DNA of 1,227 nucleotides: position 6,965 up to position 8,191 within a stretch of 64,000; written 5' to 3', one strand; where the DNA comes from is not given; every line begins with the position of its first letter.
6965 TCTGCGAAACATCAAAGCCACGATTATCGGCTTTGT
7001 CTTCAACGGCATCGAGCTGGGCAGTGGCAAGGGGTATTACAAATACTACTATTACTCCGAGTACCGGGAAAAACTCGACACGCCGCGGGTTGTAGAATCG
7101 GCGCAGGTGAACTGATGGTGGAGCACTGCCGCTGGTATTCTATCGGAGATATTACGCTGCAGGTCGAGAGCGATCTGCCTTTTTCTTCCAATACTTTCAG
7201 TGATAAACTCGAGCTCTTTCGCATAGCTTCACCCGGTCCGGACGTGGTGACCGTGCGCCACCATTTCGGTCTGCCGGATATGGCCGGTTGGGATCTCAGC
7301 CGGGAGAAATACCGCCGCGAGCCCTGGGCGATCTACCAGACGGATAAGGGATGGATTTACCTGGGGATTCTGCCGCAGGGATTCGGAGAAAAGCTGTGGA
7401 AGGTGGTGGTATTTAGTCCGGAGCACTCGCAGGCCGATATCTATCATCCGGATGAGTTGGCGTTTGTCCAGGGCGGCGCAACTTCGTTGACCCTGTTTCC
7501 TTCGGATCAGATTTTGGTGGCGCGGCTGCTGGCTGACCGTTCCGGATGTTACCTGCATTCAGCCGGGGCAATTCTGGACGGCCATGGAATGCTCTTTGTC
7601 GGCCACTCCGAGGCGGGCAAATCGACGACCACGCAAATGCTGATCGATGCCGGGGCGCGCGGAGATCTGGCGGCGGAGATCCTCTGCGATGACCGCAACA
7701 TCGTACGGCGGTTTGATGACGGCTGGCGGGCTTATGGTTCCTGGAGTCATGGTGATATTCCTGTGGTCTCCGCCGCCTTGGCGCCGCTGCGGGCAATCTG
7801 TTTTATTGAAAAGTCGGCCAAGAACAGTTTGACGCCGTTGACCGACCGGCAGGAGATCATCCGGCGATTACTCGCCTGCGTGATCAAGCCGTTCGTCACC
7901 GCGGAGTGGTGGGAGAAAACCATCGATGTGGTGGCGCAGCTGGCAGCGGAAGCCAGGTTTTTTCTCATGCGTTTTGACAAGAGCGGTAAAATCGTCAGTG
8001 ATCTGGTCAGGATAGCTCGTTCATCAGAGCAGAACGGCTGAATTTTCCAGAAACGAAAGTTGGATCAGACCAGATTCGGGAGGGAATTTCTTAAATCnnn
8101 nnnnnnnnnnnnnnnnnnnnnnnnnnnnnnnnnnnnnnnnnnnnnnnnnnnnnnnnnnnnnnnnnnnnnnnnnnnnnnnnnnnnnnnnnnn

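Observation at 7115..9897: HprK-like kinase, rSAM/SPASM, PqqD and a Cys-peptide cassette translationally coupled to the Wzc BY-kinase of a polysaccharide locus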

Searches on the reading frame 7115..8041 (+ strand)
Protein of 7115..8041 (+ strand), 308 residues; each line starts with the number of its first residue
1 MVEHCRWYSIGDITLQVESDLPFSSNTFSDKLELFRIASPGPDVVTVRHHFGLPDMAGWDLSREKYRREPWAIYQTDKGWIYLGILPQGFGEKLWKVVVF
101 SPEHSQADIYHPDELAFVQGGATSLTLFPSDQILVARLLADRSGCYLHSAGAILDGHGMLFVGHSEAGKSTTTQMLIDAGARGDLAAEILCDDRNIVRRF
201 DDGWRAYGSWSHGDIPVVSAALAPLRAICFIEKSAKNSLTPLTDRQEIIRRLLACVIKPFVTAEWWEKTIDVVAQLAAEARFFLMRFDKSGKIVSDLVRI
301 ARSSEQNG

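Call 5: search_protein_families(library=ncbifam, proteins=[window:7115-8041:+], max_evalue=0.01)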
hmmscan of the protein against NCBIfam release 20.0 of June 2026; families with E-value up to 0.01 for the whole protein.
window:7115-8041:+ (308 aa): 2 families
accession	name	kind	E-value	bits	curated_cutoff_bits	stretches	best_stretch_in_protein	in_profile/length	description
TIGR04249.1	SCM_chp_ScmC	equivalog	1.4e-06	27.9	125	1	139-247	120-229/292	SynChlorMet cassette protein ScmC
TIGR04355.1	HprK_rel_B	hypoth_equivalog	0.0028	16.8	200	1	143-208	142-202/351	HprK-related kinase B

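Call 6: search_protein_families(library=pfam, proteins=[window:7115-8041:+], max_evalue=0.01)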
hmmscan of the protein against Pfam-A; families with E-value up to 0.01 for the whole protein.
window:7115-8041:+ (308 aa): 0 families

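Call 10: find_homologous_proteins(query=window:7115-8041:+)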
Query window:7115-8041:+ (308 aa): 762 proteins with E <= 0.001 among 8000 candidates; the best 120 are listed.
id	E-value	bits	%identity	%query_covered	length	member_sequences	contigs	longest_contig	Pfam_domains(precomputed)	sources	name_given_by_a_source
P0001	1.4e-208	709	100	100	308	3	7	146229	PF27840.1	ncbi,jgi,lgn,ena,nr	ncbi:MAG TPA: hypothetical protein PLG50_04990 [bacterium]|nr:hypothetical protein [bacterium] HQG44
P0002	2.8e-175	600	86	97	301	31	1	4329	PF27840.1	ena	-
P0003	1.2e-174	598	85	98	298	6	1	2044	PF27840.1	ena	-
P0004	2.7e-169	580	85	97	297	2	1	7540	PF27840.1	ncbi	-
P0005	5.9e-166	569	83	97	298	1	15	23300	PF27840.1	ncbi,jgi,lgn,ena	-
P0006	2.2e-163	561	80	96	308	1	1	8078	PF27840.1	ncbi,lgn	-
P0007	5.5e-162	556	81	97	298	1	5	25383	PF27840.1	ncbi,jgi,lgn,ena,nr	ncbi:MAG TPA: hypothetical protein PKI62_15475 [bacterium]|nr:hypothetical protein [bacterium] HPR89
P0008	8.5e-162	556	80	97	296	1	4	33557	PF27840.1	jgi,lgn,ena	-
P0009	7.3e-160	549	77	100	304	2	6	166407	PF27840.1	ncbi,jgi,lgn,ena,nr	ncbi:MAG TPA: hypothetical protein PK843_13270 [bacterium]|nr:hypothetical protein [bacterium] HPN35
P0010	3.3e-152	524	76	97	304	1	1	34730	PF27840.1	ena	-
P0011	1.0e-148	513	73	98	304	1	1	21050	PF27840.1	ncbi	-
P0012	1.4e-148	512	74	97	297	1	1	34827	PF27840.1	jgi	jgi:hypothetical protein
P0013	2.9e-141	488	70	97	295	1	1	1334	PF27840.1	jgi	jgi:hypothetical protein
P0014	1.4e-132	460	68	95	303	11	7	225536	PF27840.1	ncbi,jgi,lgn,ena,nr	ncbi:MAG TPA: hypothetical protein PKW76_08680 [bacterium]|nr:hypothetical protein [bacterium] HPG45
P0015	4.8e-130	451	65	99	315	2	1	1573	PF27840.1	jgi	jgi:hypothetical protein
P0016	2.5e-124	433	63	96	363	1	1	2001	PF27840.1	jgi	jgi:hypothetical protein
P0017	4.2e-123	429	62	97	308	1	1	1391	PF27840.1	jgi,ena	-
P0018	8.8e-123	428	63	96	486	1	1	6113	PF27840.1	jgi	jgi:hypothetical protein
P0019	4.2e-122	425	61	97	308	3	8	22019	PF27840.1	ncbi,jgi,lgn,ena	ncbi:MAG: hypothetical protein ABSB41_17410 [Anaerolineales bacterium]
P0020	4.9e-121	422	58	97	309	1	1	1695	PF27840.1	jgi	jgi:hypothetical protein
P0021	9.6e-121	421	60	97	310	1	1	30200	PF27840.1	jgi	jgi:hypothetical protein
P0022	2.2e-120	420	61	97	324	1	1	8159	PF27840.1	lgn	-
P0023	5.6e-120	418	61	97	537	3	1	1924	PF27840.1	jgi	jgi:hypothetical protein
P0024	1.3e-119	417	57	97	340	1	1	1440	PF27840.1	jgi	jgi:hypothetical protein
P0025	1.7e-119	417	61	96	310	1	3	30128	PF27840.1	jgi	jgi:hypothetical protein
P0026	1.9e-119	417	56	97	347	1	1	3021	PF27840.1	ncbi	-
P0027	5.5e-119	415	58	96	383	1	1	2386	PF27840.1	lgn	-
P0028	6.9e-119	415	59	97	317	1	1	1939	PF27840.1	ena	-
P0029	4.1e-118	412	59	97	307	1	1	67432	PF27840.1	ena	-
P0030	9.9e-118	411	60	95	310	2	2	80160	PF27840.1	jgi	jgi:hypothetical protein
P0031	2.6e-117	410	61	97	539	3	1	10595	PF27840.1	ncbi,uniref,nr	ncbi:hypothetical protein [Candidatus Deferrimicrobium sp.]|uniref:hypothetical protein n=1 Tax=Cand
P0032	5.9e-117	408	58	97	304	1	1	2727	PF27840.1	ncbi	-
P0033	1.3e-115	404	57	97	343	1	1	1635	PF27840.1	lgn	-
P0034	2.0e-114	400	58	96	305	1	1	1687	PF27840.1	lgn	-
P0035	6.4e-114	398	59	94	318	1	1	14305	PF27840.1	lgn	-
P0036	7.9e-114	398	58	96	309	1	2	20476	PF27840.1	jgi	jgi:hypothetical protein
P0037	1.3e-113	397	60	98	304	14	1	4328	PF27840.1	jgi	-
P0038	1.6e-113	397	58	95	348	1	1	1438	PF27840.1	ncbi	-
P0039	5.3e-113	395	54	98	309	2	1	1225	PF27840.1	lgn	-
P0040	6.6e-112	392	58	95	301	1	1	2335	PF27840.1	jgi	jgi:hypothetical protein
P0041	1.6e-111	391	56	98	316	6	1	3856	PF27840.1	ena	-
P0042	2.2e-111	390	55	99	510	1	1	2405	PF27840.1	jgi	jgi:hypothetical protein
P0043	1.0e-110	388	55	97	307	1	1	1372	PF27840.1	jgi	jgi:hypothetical protein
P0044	1.7e-110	387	57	95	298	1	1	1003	PF27840.1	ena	-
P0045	4.2e-110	386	55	98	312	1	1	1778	PF27840.1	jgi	jgi:hypothetical protein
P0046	9.5e-110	385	57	97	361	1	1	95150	PF27840.1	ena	-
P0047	1.2e-109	384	55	98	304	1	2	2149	PF27840.1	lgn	-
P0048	1.5e-109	384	55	98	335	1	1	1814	PF27840.1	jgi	jgi:hypothetical protein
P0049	6.3e-109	382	56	97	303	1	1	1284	PF27840.1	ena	-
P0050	1.5e-108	381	54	97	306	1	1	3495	PF27840.1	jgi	-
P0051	3.3e-108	380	54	98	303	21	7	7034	PF27840.1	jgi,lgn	-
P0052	4.2e-108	379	56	94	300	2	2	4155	PF27840.1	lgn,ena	-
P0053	7.2e-108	379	62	87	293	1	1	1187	PF27840.1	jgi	jgi:hypothetical protein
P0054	9.3e-108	378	55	97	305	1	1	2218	PF27840.1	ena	-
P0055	1.3e-107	378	57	99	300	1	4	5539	PF27840.1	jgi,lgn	-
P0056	6.0e-107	376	54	97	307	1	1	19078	PF27840.1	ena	-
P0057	7.4e-107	375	63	85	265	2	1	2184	PF27840.1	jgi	jgi:hypothetical protein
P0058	9.9e-107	375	55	97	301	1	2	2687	PF27840.1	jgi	jgi:hypothetical protein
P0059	3.1e-106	373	62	85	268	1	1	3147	PF27840.1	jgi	jgi:hypothetical protein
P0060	4.1e-106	373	64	83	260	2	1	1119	PF27840.1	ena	-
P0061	4.5e-106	373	54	96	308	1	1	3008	PF27840.1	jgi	-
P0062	6.6e-106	372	57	96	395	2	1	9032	PF27840.1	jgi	jgi:hypothetical protein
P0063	7.8e-106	372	83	66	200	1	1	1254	PF27840.1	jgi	-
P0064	1.1e-105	371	54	94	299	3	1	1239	PF27840.1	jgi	-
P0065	1.7e-105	371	58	94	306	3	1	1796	PF27840.1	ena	-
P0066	2.5e-105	370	53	98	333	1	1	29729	PF27840.1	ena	-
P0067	4.2e-105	370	55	98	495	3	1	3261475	PF27840.1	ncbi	ncbi:MAG: hypothetical protein JSU73_01055, partial [candidate division WOR-3 bacterium]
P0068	4.6e-105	369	53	97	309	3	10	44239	PF27840.1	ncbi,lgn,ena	-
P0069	7.8e-105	369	53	98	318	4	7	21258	PF27840.1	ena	-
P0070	8.3e-105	369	56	96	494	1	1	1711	PF27840.1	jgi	jgi:hypothetical protein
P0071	1.4e-104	368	54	97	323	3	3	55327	PF27840.1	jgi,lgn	-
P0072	1.5e-104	368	52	96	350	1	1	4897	PF27840.1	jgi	jgi:hypothetical protein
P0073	2.6e-104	367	51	98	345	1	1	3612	PF27840.1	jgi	jgi:hypothetical protein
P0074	5.8e-104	366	54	95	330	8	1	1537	PF27840.1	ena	-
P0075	6.9e-104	365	55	95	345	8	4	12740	PF27840.1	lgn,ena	-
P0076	7.0e-104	365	54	98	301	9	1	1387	PF27840.1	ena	-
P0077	2.5e-103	364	54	96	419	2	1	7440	PF27840.1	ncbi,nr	ncbi:hypothetical protein A2548_00010 [candidate division WOR-1 bacterium RIFOXYD2_FULL_41_8]|nr:MAG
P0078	4.4e-103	363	53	96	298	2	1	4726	PF27840.1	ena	-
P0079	7.3e-103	362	56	95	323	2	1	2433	PF27840.1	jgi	jgi:hypothetical protein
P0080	1.0e-102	362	54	97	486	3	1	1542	PF27840.1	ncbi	ncbi:MAG: hypothetical protein WB392_12575, partial [Methanotrichaceae archaeon]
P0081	1.7e-102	361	53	96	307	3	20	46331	PF27840.1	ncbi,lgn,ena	-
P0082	1.8e-102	361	55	96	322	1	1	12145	PF27840.1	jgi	jgi:hypothetical protein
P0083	1.9e-102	361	52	95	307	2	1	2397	PF27840.1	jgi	-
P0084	3.4e-102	360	52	97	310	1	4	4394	PF27840.1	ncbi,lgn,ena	-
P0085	3.8e-102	360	55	97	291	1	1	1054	PF27840.1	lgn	-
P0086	4.2e-102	360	54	96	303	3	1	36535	PF27840.1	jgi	jgi:hypothetical protein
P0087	5.0e-102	359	53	100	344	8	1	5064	PF27840.1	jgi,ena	-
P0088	6.2e-102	359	55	96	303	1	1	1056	PF27840.1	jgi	jgi:hypothetical protein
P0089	9.9e-102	358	54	97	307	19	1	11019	PF27840.1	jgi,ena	-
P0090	1.1e-101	358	55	97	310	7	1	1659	PF27840.1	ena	-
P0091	1.2e-101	358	52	94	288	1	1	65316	PF27840.1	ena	-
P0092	1.4e-101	358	52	96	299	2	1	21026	PF27840.1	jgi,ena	-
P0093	2.0e-101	357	53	98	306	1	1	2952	PF27840.1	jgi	jgi:hypothetical protein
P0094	2.0e-101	357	52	99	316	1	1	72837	PF27840.1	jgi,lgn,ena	-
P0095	2.4e-101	357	51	98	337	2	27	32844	PF27840.1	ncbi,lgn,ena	-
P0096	3.7e-101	357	55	98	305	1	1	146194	PF27840.1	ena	-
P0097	5.1e-101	356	54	95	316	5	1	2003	PF27840.1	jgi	jgi:hypothetical protein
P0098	1.3e-100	355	53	96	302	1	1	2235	PF27840.1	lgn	-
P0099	1.3e-100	355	53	98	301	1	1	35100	PF27840.1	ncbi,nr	ncbi:MAG: hypothetical protein JXA87_12555 [Thermoleophilia bacterium]|nr:hypothetical protein [Ther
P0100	1.5e-100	355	53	97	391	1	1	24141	PF27840.1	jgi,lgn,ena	-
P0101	1.9e-100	354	52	96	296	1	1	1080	PF27840.1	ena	-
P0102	2.2e-100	354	52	99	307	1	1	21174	PF27840.1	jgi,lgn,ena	-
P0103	5.5e-100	353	51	97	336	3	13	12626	PF27840.1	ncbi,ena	-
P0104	6.5e-100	352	52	97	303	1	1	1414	PF27840.1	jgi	jgi:hypothetical protein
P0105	8.7e-100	352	52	95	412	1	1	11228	PF27840.1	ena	-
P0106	9.7e-100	352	54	98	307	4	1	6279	PF27840.1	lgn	-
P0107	1.3e-99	352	52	98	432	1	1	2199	PF27840.1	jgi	jgi:hypothetical protein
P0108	1.5e-99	351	54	96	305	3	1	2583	PF27840.1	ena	-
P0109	1.8e-99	351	53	97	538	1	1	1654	PF27840.1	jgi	-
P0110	1.9e-99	351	49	98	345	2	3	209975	PF27840.1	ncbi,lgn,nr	ncbi:MAG: hypothetical protein P4L50_12725 [Anaerolineaceae bacterium]|nr:hypothetical protein [Anae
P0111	2.0e-99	351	51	97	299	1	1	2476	PF27840.1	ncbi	-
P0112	2.4e-99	351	54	96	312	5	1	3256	PF27840.1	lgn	-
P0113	3.0e-99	350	54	98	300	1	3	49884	PF27840.1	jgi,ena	jgi:hypothetical protein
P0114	3.4e-99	350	53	95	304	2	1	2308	PF27840.1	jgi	jgi:hypothetical protein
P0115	3.9e-99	350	54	94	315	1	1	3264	PF27840.1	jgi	jgi:hypothetical protein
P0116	4.9e-99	350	50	96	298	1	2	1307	PF27840.1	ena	-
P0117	5.6e-99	349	53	97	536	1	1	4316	PF27840.1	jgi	jgi:hypothetical protein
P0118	6.8e-99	349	54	98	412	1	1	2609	PF27840.1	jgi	jgi:hypothetical protein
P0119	7.4e-99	349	51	94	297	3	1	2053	PF27840.1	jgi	-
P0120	7.5e-99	349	51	97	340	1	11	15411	PF27840.1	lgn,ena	-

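Call 11: find_encoding_contigs(protein=P0014, flank=10000, max_places=2)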
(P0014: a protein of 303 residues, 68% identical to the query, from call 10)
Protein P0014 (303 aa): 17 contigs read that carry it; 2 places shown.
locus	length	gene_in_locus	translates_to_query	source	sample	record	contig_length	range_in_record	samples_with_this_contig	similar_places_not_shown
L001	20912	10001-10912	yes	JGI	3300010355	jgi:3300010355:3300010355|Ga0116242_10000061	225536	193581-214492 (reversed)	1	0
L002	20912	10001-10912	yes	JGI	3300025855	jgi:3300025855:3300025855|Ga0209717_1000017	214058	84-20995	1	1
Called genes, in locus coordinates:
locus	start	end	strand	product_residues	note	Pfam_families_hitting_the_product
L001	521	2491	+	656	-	PF02397:Bac_transf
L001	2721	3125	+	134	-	PF05635:23S_rRNA_IVP, PF22296:bAvd (faint)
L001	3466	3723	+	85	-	-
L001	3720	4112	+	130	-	PF01850:PIN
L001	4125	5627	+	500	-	PF14052:Caps_assemb_Wzi (weak)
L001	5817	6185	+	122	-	-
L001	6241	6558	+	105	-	PF13366:PDDEXK_3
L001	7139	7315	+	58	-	-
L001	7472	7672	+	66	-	-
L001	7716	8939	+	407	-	PF04055:Radical_SAM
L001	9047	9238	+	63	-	-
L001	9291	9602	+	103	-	PF05402:PqqD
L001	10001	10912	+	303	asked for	PF27840:ScmC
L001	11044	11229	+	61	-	-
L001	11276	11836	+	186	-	PF13302:Acetyltransf_3 (weak), PF00583:Acetyltransf_1, PF13673:Acetyltransf_10, PF13508:Acetyltransf_7, PF08445:FR47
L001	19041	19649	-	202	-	PF27840:ScmC (faint)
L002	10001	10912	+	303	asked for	PF27840:ScmC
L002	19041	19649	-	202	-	PF27840:ScmC (faint)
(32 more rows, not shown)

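Call 12: find_encoding_contigs(protein=P0067, flank=10000, max_places=2)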
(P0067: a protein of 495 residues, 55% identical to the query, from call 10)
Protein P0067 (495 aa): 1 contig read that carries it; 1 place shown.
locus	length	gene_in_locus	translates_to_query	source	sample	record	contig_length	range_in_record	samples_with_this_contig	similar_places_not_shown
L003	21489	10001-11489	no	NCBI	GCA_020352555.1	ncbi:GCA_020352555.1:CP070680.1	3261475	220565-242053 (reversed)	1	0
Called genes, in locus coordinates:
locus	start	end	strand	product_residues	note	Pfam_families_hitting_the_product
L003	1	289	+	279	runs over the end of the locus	PF00082:Peptidase_S8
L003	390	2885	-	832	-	PF00246:Peptidase_M14, PF13620:CarboxypepD_reg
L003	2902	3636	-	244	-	PF13646:HEAT_2 (faint), PF03130:HEAT_PBS (faint)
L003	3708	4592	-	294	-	PF02567:PhzC-PhzF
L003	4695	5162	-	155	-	PF02082:Rrf2, PF03444:WHD_HrcA (weak), PF01047:MarR (faint), PF08100:Dimerisation (weak)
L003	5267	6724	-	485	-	-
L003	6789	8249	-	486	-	PF13088:BNR_2 (weak), PF02012:BNR (faint)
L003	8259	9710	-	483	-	PF01364:Peptidase_C25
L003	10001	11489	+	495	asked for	PF27840:ScmC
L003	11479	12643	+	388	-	PF04055:Radical_SAM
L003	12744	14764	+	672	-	PF18962:Por_Secre_tail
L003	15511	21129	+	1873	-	PF05048:NosD, PF13229:Beta_helix, PF05048:NosD, PF13229:Beta_helix (weak), PF05048:NosD, PF13229:Beta_helix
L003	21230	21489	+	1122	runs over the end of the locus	PF14349:SprA_N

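Call 13: find_encoding_contigs(protein=P0110, flank=10000, max_places=2)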
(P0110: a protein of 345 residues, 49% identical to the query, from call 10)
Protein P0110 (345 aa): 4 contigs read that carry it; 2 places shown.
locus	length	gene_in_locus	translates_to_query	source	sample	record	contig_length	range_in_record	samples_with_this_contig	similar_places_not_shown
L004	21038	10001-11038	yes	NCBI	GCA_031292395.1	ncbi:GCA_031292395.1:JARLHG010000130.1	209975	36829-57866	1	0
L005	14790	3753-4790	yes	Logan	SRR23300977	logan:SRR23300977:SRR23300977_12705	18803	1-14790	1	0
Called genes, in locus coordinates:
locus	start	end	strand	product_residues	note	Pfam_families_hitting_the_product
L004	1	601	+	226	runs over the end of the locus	-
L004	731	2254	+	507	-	PF02397:Bac_transf, PF13727:CoA_binding_3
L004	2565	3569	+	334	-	PF04321:RmlD_sub_bind, PF05368:NmrA, PF01073:3Beta_HSD, PF01370:Epimerase, PF02719:Polysacc_synt_2, PF07993:NAD_binding_4, PF13460:NAD_binding_10, PF16363:GDP_Man_Dehyd, +1 more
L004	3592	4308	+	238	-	PF00483:NTP_transferase, PF12804:NTP_transf_3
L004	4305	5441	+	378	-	PF01041:DegT_DnrJ_EryC1, PF00155:Aminotran_1_2, PF01053:Cys_Met_Meta_PP (faint), PF00266:Aminotran_5 (weak)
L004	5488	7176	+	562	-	PF02706:Wzz, PF09140:MipZ (faint), PF13807:GNVR (weak), PF10609:ParA, PF01656:CbiA, PF13614:AAA_31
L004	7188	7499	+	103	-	-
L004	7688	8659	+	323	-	PF01476:LysM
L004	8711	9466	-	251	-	PF11790:Glyco_hydro_cc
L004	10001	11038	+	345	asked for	PF27840:ScmC (faint)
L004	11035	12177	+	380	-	PF04055:Radical_SAM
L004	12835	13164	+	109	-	PF05402:PqqD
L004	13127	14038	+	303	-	-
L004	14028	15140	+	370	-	PF04055:Radical_SAM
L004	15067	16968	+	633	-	PF00005:ABC_tran, PF02463:SMC_N (faint), PF13304:AAA_21 (faint)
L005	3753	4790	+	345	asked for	PF27840:ScmC (faint)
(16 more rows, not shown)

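Call 19: find_encoding_contigs(protein=P0096, flank=10000, max_places=1)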
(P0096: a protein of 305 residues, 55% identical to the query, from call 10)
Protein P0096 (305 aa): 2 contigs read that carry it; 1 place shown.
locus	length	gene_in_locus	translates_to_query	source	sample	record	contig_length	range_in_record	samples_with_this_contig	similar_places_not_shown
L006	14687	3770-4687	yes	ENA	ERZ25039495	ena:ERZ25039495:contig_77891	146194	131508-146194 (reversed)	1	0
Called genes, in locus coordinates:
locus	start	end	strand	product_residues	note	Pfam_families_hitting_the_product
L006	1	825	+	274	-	?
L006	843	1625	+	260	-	PF01869:BcrAD_BadFG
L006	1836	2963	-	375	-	PF13304:AAA_21 (faint), PF00005:ABC_tran, PF02463:SMC_N (faint)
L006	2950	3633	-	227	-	-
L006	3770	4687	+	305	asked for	PF27840:ScmC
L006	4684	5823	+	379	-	PF04055:Radical_SAM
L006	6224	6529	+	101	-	PF05402:PqqD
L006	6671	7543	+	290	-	PF00583:Acetyltransf_1, PF13673:Acetyltransf_10 (weak), PF13508:Acetyltransf_7, PF08445:FR47 (weak)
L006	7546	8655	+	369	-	PF04055:Radical_SAM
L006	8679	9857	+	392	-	PF14907:NTP_transf_5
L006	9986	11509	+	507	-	PF01656:CbiA (weak), PF10609:ParA (faint), PF13614:AAA_31 (faint)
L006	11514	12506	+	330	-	PF01869:BcrAD_BadFG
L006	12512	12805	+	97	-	-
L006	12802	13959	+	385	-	PF13510:Fer2_4, PF13237:Fer4_10 (weak), PF12838:Fer4_7, PF13187:Fer4_9, PF00037:Fer4 (weak)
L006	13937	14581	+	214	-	PF12850:Metallophos_2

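Call 20: find_encoding_contigs(protein=P0046, flank=10000, max_places=1)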
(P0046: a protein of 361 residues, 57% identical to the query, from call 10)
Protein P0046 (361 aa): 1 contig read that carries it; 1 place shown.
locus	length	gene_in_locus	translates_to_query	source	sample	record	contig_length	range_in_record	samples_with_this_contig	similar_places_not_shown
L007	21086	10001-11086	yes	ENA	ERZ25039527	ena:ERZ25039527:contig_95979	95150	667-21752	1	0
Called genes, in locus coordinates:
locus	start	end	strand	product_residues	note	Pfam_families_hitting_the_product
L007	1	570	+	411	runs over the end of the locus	?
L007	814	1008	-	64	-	PF07927:HicA_toxin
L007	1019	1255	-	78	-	PF15919:HicB_lk_antitox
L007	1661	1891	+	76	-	-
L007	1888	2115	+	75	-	PF10049:DUF2283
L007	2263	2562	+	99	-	PF10387:DUF2442 (weak)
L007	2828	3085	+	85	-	-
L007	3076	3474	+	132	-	PF01850:PIN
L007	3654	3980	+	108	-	PF01909:NTP_transf_2, PF18765:Polbeta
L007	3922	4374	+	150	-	PF05168:HEPN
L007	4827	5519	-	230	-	-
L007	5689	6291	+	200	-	-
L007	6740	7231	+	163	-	-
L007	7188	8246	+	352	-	-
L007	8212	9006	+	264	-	PF01656:CbiA, PF06564:CBP_BcsQ (weak), PF10609:ParA, PF13614:AAA_31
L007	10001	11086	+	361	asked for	PF27840:ScmC (faint)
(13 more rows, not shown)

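Call 21: find_encoding_contigs(protein=P0030, flank=10000, max_places=1)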
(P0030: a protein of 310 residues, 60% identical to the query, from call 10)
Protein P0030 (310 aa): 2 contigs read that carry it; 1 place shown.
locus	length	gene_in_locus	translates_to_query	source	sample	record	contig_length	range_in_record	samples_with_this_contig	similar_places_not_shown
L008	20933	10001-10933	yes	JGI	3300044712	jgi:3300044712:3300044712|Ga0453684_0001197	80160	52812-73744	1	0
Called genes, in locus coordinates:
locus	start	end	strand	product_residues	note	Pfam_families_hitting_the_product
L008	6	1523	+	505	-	PF02397:Bac_transf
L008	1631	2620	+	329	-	PF01073:3Beta_HSD, PF01370:Epimerase, PF02719:Polysacc_synt_2, PF04321:RmlD_sub_bind, PF05368:NmrA, PF07993:NAD_binding_4, PF16363:GDP_Man_Dehyd, PF13460:NAD_binding_10, +1 more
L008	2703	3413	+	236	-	PF00483:NTP_transferase, PF12804:NTP_transf_3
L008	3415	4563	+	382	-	PF01041:DegT_DnrJ_EryC1, PF00266:Aminotran_5 (weak), PF00155:Aminotran_1_2, PF01053:Cys_Met_Meta_PP (weak)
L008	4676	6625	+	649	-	PF02706:Wzz (weak), PF13500:AAA_26 (faint), PF13807:GNVR (weak), PF09140:MipZ, PF10609:ParA, PF13614:AAA_31, PF01656:CbiA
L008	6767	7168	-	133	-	-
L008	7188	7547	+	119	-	PF01476:LysM (weak)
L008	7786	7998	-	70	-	-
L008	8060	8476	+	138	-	PF01476:LysM (weak)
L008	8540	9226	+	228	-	-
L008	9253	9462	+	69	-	-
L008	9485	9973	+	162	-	PF01451:LMWPc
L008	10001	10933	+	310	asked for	PF27840:ScmC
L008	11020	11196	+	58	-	-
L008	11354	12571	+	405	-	PF04055:Radical_SAM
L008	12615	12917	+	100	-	PF05402:PqqD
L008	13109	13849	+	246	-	-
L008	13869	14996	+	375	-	PF04055:Radical_SAM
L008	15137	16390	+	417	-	PF14907:NTP_transf_5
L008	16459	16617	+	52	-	-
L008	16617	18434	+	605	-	PF00664:ABC_membrane, PF00005:ABC_tran, PF13304:AAA_21 (faint)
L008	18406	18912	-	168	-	PF04892:VanZ-LLP1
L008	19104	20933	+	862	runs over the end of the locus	PF13196:DUF4012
